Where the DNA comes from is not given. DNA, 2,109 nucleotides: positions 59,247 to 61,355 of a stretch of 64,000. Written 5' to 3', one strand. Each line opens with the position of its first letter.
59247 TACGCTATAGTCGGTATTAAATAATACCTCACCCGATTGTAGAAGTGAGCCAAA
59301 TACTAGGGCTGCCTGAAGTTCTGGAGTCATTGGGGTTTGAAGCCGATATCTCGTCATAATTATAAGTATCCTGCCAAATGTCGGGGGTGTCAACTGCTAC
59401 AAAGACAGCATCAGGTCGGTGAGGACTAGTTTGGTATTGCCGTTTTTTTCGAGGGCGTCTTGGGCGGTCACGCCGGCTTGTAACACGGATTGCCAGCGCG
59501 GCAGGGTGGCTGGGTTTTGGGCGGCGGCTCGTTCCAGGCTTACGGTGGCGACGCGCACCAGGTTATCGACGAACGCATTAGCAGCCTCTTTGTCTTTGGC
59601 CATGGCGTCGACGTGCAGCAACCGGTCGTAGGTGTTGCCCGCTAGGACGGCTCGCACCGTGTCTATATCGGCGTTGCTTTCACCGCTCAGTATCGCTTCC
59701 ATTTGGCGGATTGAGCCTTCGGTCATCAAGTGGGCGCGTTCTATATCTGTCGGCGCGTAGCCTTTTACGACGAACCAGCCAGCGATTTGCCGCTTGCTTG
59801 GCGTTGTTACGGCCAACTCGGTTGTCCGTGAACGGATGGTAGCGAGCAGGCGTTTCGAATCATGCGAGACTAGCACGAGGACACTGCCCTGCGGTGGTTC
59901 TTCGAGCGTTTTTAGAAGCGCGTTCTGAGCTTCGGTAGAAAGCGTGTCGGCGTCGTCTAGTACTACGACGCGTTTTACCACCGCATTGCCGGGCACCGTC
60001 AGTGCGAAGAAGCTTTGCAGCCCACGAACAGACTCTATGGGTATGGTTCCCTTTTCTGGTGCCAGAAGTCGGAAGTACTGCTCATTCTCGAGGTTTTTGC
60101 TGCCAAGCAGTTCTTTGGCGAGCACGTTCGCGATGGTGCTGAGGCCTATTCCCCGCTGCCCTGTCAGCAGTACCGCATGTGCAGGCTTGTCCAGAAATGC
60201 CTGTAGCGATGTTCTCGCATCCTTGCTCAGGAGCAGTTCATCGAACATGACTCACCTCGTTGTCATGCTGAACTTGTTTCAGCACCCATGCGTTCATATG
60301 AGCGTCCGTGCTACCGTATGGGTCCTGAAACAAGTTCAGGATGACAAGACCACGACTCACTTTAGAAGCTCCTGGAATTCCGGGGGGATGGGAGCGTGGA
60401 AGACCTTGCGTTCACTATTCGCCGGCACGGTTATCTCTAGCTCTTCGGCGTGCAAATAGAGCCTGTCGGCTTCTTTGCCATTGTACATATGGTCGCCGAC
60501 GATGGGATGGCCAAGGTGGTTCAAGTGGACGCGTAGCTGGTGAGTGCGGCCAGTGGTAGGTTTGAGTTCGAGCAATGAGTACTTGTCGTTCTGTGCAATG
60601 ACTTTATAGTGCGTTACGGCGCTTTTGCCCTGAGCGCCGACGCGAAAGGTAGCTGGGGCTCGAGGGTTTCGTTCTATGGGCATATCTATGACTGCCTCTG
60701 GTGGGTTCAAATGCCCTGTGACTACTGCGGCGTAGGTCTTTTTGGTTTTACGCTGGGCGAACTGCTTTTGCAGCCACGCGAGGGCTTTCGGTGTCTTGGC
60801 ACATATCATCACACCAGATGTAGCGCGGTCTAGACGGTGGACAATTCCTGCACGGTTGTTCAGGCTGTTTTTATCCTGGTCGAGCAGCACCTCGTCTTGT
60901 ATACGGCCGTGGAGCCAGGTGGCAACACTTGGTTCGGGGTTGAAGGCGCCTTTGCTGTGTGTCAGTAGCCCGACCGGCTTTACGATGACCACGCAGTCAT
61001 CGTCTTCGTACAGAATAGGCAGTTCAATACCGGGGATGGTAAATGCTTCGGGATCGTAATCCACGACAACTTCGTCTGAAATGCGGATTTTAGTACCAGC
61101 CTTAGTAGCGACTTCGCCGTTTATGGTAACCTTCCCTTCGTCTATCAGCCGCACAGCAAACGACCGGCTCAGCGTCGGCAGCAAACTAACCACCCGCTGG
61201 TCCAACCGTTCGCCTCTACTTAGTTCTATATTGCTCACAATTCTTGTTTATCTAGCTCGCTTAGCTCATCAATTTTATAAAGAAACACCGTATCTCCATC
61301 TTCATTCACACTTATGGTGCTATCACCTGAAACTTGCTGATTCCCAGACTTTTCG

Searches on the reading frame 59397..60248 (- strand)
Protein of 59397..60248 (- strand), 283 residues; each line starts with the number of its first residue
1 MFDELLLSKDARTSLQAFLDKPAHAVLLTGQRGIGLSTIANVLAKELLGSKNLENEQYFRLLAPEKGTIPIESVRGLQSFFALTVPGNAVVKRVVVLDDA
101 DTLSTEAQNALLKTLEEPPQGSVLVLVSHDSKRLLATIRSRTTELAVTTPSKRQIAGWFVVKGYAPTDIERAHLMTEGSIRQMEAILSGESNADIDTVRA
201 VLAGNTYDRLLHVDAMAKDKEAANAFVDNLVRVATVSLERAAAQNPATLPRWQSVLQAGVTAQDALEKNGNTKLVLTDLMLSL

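Call 32: search_protein_families(library=pfam, proteins=[window:59397-60248:-], max_evalue=0.001)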
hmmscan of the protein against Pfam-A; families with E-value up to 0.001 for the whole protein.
window:59397-60248:- (283 aa): 3 families
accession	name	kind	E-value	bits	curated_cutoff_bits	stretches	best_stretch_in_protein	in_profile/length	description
PF13177.12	DNA_pol3_delta2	-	1.7e-26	93.6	27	1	20-147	16-157/161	DNA polymerase III, delta subunit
PF00004.35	AAA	-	4.9e-07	30.7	21.2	1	26-143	1-124/131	ATPase family associated with various cellular activities (AAA)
PF13191.12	AAA_16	-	1.5e-05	26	32.6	0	15-50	12-51/167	AAA ATPase domain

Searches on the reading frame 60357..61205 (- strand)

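Call 32: search_protein_families(library=pfam, proteins=[window:60357-61205:-], max_evalue=0.001)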
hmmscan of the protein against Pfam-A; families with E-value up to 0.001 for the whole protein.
window:60357-61205:- (282 aa): 2 families
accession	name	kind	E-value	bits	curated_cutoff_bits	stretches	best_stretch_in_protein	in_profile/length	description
PF00849.27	PseudoU_synth_2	-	3.9e-35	121.8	26.8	1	71-230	2-152/152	RNA pseudouridylate synthase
PF01479.30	S4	-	1.1e-09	38.3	22.8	1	4-46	6-48/48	S4 domain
